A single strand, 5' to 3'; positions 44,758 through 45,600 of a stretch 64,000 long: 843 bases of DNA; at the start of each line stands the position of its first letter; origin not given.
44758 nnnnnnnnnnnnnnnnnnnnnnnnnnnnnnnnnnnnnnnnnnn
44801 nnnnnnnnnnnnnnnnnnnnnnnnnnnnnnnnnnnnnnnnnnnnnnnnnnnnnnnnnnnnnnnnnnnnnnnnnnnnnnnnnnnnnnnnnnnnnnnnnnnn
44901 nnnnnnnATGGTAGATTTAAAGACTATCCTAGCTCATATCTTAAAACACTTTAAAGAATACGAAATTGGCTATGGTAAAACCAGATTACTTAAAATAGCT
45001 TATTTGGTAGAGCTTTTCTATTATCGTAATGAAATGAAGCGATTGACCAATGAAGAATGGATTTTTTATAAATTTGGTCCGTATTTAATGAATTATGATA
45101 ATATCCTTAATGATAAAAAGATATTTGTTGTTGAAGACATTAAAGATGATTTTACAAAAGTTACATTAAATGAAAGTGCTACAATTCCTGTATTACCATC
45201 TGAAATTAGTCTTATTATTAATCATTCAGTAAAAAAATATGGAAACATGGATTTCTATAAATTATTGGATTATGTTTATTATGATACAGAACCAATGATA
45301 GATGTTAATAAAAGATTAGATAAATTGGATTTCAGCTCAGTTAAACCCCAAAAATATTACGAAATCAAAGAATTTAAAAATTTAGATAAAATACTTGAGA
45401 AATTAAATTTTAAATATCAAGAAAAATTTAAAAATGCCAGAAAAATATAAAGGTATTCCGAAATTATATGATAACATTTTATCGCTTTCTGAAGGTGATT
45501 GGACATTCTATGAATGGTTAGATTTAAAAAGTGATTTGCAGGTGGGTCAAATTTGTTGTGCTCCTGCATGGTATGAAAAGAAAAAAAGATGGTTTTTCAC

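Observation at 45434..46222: Enlarged, highly divergent MazF/PemK-pattern protein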

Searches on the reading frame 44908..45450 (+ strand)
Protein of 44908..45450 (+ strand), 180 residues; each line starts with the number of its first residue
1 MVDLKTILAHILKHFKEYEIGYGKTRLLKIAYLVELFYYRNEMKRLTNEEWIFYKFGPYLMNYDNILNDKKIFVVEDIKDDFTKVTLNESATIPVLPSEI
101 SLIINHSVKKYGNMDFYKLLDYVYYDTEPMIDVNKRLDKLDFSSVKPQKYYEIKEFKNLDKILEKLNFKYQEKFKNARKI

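Call 3: search_protein_families(library=pfam, proteins=[window:44908-45450:+], max_evalue=1)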
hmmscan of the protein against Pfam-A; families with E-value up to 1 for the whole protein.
window:44908-45450:+ (180 aa): 1 family
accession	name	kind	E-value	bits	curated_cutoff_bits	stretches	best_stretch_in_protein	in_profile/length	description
PF13274.11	SocA_Panacea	-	1.5e-09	39.2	25.7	1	27-124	1-107/113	Antitoxin SocA-like, Panacea domain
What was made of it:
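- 44908..45450 (+): panA: standalone Panacea-domain protein (180 aa), the putative antitoxin. Its last 17 nt overlap the toxin gene. Pfam SocA_Panacea PF13274, E 1.5e-9, residues 27-124 (call 3).
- Checked: The upstream Panacea partner is confirmed (PF13274, E 1.5e-9, 39.2 bits against a cut-off of 25.7; call 3).
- The Panacea domain is named after SocA, the ClpXP adaptor antitoxin (Pfam name 'Antitoxin SocA-like'; call 3).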

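Call 4: search_protein_families(library=padloc, proteins=[window:44908-45450:+], max_evalue=1)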
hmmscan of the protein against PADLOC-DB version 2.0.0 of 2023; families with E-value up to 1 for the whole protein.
window:44908-45450:+ (180 aa): 1 family
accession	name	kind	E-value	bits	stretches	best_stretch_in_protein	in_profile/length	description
PDLC03184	Specificity_I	-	0.0058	13.3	1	27-137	433-547/554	Type I specificity subunit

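Call 5: search_protein_families(library=ncbifam, proteins=[window:44908-45450:+], max_evalue=1)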
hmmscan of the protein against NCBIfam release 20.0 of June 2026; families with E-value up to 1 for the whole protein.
window:44908-45450:+ (180 aa): 0 families

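Call 8: search_protein_families(library=phrogs, proteins=[window:44908-45447:+], max_evalue=1)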
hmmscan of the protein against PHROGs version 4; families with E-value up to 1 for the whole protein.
window:44908-45447:+ (180 aa): 2 families
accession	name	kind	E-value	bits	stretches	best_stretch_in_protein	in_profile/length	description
phrog_1281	-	unknown function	4.7e-05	24.2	1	1-170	7-164/195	-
phrog_22130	-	unknown function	0.04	14.1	1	63-126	124-185/288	-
